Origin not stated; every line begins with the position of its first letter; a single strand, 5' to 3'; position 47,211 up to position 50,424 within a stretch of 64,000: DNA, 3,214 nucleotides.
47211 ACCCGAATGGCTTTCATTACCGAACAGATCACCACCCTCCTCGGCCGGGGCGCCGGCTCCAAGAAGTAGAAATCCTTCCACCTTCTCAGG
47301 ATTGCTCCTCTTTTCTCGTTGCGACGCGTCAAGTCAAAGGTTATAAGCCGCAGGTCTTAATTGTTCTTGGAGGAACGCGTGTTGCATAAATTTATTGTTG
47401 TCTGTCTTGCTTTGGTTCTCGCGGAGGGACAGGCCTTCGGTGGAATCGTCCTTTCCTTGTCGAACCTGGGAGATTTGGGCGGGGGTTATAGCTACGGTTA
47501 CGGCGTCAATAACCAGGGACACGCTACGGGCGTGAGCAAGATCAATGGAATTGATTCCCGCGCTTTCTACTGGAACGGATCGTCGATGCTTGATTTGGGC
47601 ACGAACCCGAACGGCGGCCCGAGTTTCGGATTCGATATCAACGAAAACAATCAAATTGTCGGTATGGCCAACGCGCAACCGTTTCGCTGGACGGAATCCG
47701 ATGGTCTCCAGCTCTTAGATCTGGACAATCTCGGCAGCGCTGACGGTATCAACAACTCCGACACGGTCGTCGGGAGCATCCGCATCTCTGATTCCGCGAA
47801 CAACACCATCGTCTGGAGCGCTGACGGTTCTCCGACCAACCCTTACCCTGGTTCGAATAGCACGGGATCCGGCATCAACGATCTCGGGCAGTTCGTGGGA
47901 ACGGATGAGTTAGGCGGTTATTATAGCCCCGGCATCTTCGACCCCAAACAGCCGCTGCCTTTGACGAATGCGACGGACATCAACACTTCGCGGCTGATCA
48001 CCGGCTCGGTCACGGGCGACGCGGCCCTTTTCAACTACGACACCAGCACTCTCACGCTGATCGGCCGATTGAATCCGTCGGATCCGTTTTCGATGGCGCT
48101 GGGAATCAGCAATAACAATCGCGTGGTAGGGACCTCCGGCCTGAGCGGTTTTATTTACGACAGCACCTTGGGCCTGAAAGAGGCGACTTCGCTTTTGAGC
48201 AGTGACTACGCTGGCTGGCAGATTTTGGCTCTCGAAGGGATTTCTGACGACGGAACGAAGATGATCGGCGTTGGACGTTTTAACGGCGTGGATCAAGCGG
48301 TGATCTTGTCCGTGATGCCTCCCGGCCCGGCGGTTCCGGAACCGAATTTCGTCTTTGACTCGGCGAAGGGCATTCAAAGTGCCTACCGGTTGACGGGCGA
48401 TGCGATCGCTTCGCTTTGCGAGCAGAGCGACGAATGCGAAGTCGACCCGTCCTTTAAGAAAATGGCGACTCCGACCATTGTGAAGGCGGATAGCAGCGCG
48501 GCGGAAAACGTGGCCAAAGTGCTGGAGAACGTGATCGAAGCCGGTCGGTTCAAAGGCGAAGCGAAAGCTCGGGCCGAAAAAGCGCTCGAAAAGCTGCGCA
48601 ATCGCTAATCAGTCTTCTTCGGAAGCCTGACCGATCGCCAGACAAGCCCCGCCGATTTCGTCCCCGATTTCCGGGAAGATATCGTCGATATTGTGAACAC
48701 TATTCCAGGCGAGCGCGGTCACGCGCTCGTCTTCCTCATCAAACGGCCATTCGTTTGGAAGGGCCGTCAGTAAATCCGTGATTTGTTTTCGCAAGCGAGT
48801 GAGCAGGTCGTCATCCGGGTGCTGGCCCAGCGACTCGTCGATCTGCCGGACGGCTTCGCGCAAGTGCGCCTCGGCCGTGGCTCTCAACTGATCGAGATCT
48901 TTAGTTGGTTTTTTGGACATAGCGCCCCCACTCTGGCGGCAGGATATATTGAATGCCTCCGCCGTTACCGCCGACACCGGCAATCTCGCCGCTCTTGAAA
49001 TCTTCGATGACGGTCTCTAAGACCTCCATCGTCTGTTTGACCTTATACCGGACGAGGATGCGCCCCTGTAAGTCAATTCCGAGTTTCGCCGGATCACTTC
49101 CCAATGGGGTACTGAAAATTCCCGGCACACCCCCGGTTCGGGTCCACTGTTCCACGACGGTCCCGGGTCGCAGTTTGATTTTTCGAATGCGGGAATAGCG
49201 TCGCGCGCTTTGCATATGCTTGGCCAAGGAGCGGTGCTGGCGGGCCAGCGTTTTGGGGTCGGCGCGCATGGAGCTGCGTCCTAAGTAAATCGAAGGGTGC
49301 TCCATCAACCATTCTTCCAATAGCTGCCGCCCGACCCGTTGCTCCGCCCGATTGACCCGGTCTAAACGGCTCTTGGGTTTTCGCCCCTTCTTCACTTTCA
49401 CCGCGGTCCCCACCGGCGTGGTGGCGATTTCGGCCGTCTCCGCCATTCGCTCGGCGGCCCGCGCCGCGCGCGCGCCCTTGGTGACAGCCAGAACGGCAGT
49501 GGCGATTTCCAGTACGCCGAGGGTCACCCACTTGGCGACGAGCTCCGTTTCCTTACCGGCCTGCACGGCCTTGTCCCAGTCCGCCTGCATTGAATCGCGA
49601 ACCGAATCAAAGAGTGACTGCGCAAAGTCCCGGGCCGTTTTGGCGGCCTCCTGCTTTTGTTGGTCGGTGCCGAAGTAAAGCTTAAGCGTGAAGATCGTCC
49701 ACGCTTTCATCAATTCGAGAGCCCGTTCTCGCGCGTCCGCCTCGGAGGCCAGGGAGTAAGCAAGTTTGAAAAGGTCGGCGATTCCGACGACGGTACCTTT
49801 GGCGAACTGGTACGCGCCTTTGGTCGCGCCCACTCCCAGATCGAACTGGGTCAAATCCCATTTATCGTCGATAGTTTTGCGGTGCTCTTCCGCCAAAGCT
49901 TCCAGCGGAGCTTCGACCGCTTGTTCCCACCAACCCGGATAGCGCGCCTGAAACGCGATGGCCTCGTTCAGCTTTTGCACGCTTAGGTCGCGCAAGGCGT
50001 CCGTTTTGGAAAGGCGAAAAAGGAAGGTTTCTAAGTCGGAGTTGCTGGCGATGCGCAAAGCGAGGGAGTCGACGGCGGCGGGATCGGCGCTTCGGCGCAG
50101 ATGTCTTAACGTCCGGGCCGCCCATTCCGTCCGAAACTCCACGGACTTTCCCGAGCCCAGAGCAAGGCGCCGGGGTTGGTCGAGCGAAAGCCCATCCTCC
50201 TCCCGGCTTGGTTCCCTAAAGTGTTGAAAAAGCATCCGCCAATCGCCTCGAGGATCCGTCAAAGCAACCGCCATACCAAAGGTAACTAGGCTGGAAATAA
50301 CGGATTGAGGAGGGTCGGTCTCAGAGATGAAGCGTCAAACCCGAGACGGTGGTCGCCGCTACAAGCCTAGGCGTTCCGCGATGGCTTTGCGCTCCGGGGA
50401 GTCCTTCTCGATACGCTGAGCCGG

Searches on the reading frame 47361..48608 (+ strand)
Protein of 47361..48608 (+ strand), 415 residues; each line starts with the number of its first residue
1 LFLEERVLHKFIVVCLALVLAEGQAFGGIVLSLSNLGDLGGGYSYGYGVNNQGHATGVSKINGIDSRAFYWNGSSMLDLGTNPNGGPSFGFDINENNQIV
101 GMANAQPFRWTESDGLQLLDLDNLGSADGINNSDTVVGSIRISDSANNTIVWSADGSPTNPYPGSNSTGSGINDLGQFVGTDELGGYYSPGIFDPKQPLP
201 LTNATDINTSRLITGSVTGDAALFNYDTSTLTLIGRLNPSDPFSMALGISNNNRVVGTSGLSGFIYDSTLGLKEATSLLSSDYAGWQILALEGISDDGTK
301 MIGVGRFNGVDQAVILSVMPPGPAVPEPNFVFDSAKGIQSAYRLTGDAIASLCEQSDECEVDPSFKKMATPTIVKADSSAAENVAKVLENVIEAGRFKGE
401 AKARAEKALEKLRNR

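Call 4: search_protein_families(library=pfam, proteins=[window:47361-48608:+], max_evalue=0.1)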
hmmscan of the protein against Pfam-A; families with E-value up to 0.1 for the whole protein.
window:47361-48608:+ (415 aa): 0 families

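Call 5: search_protein_families(library=ncbifam, proteins=[window:47361-48608:+], max_evalue=0.1)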
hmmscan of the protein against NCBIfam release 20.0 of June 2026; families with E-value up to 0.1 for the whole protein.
window:47361-48608:+ (415 aa): 1 family
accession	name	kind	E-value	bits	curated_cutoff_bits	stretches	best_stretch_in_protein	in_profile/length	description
TIGR02913.1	HAF_rpt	repeat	8.3e-08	32.1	22.65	1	47-81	2-36/39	HAF repeat protein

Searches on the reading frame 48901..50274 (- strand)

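Call 4: search_protein_families(library=pfam, proteins=[window:48901-50274:-], max_evalue=0.1)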
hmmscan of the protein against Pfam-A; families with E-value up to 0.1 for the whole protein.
window:48901-50274:- (457 aa): 2 families
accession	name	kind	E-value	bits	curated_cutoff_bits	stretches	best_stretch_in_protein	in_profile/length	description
PF22316.2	ABhydrolase-like_N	-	0.062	13.6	27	0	165-191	36-62/106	A/B hydrolase-like, N-terminal domain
PF14021.12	TNT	-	0.07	14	27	0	368-448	2-74/88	Tuberculosis necrotizing toxin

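Call 5: search_protein_families(library=ncbifam, proteins=[window:48901-50274:-], max_evalue=0.1)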
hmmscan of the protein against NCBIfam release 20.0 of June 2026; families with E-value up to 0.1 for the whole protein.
window:48901-50274:- (457 aa): 1 family
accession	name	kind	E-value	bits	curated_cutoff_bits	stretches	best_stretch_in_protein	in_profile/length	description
TIGR01743.1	purR_Bsub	equivalog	0.083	11.9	258.7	0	414-444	40-70/268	pur operon repressor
